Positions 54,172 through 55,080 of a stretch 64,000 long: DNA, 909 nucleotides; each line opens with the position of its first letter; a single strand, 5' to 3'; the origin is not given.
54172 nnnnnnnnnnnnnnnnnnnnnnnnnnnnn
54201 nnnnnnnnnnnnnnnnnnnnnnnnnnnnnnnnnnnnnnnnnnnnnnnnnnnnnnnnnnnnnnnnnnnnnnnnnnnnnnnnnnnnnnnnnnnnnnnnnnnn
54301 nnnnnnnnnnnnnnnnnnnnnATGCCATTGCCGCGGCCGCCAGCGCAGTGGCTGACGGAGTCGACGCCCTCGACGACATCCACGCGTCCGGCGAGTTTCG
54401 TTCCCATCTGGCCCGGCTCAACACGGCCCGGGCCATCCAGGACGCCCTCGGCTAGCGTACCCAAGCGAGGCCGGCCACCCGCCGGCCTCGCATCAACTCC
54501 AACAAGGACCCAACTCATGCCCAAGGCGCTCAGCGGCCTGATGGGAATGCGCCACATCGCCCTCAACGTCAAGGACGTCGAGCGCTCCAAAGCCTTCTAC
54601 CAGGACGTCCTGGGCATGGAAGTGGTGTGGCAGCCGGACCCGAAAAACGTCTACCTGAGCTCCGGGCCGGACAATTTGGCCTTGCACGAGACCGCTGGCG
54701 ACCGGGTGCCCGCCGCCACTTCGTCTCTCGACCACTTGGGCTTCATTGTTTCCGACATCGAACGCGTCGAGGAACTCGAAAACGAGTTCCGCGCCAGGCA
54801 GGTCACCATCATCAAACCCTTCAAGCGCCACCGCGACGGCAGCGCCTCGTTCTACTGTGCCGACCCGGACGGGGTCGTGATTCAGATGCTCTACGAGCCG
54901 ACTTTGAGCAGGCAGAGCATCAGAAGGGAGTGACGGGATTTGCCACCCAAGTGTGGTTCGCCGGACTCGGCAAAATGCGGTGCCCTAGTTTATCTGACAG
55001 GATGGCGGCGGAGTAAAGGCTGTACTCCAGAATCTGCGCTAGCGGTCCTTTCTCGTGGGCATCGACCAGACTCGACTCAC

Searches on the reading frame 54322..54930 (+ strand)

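Call 85: search_protein_families(library=pfam, proteins=[window:54322-54930:+], max_evalue=0.001)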
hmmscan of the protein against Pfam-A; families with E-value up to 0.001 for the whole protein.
window:54322-54930:+ (203 aa): 5 families
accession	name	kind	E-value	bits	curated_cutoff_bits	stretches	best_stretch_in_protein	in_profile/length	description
PF00903.31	Glyoxalase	-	7.1e-21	75.3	20.6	1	76-188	2-120/121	Glyoxalase/Bleomycin resistance protein/Dioxygenase superfamily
PF22677.2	Ble-like_N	-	9.2e-08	32.2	24.5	1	78-113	4-39/41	Bleomycin resistance protein-like N-terminal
PF12681.13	Glyoxalase_2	-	4e-07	30.4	30.1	1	78-188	3-112/118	Glyoxalase-like domain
PF18029.7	Glyoxalase_6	-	6e-06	27.3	23.6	1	79-186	2-102/106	Glyoxalase-like domain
PF13669.12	Glyoxalase_4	-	0.00019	22.2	27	1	77-151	1-85/109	Glyoxalase/Bleomycin resistance protein/Dioxygenase superfamily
